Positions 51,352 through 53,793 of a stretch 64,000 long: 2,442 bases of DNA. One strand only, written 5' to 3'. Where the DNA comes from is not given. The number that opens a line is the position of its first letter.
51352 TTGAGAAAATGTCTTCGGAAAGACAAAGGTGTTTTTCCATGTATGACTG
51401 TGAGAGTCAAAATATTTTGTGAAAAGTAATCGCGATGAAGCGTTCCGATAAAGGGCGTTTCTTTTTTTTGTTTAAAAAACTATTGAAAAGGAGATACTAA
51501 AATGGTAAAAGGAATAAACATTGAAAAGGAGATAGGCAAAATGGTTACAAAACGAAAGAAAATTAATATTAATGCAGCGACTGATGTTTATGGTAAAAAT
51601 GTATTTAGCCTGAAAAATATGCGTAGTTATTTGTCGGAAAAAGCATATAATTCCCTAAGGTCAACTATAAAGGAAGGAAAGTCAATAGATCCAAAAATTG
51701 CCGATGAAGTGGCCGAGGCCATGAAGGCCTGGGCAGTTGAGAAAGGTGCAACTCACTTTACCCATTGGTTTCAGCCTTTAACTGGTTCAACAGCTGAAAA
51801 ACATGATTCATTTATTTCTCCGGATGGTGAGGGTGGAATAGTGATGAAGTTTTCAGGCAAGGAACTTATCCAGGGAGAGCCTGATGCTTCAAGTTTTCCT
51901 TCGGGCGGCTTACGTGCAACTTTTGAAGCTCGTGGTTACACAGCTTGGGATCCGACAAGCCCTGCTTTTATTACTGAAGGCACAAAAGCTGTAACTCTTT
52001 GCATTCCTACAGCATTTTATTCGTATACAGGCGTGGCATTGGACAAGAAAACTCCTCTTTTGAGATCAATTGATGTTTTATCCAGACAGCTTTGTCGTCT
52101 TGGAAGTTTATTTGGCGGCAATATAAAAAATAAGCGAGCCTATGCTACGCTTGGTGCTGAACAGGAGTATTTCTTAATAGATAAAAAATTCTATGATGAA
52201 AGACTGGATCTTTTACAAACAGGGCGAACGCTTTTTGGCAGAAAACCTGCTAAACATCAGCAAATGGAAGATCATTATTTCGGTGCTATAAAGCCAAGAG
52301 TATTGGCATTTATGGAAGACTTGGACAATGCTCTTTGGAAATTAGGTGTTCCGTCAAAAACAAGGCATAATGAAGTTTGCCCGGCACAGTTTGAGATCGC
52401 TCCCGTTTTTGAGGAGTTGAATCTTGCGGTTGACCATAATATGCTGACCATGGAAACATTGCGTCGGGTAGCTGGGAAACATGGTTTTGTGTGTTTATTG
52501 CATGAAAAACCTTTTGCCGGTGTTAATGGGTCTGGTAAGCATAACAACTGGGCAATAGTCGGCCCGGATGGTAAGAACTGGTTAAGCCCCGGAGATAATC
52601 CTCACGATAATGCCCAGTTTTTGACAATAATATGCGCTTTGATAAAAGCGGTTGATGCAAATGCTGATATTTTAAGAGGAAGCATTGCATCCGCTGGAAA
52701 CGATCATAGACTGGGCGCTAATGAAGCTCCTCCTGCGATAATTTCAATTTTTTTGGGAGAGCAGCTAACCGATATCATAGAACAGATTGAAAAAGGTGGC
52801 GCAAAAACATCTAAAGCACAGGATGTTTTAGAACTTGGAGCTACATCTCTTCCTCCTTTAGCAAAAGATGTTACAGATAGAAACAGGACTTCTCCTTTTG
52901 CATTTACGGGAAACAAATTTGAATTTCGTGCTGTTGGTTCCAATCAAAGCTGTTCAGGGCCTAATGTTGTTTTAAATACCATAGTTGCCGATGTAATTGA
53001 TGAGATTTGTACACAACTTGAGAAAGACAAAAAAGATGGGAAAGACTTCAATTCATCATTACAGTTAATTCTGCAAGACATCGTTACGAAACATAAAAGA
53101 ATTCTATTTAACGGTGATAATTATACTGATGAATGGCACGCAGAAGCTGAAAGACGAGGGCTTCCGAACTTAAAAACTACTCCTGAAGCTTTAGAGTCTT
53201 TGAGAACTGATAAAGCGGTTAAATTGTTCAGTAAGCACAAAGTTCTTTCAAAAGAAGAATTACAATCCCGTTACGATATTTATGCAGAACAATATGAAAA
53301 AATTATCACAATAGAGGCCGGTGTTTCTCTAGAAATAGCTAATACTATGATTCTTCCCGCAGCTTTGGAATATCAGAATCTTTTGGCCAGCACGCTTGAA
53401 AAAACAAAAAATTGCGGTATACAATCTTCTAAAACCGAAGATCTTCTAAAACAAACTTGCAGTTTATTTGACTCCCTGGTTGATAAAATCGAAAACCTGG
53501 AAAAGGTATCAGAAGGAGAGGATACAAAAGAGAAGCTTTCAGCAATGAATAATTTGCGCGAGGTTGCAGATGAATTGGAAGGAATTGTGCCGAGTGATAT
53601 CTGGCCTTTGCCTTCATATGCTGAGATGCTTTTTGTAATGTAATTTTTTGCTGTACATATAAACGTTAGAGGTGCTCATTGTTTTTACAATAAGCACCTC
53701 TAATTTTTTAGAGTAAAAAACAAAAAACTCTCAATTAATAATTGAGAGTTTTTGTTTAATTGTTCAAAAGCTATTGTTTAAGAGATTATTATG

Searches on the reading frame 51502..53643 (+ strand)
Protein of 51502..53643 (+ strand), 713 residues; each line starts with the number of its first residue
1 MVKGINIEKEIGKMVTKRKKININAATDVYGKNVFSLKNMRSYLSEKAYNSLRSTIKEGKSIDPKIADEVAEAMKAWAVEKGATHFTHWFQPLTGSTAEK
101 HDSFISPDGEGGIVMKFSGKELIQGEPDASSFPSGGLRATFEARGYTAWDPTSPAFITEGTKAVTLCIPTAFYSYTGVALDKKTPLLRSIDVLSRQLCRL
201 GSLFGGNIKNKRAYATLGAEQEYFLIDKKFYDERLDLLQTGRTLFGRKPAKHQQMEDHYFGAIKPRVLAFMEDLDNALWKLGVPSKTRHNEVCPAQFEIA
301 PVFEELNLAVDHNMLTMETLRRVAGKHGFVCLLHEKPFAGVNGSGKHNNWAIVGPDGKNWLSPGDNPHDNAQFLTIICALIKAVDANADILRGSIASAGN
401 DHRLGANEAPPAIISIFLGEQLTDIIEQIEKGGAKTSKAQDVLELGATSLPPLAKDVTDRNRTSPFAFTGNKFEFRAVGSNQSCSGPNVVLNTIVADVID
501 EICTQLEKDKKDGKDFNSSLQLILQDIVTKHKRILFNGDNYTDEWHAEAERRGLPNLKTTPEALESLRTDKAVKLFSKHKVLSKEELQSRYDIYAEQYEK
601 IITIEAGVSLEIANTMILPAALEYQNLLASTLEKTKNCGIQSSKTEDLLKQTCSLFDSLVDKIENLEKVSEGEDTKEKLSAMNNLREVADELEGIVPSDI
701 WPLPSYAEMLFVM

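Call 19: search_protein_families(library=pfam, proteins=[window:51502-53643:+], max_evalue=0.00001)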
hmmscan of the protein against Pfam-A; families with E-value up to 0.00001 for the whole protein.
window:51502-53643:+ (713 aa): 3 families
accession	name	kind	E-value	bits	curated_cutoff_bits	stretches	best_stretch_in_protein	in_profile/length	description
PF12437.13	GSIII_N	-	6.4e-79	263.6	25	1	27-189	2-160/160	Glutamine synthetase type III N terminal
PF18318.6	Gln-synt_C-ter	-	6.4e-44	148.9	22.7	1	521-636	3-118/118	Glutamine synthetase C-terminal domain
PF00120.29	Gln-synt_C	-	3.5e-18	66.2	24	1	215-392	22-196/344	Glutamine synthetase, catalytic domain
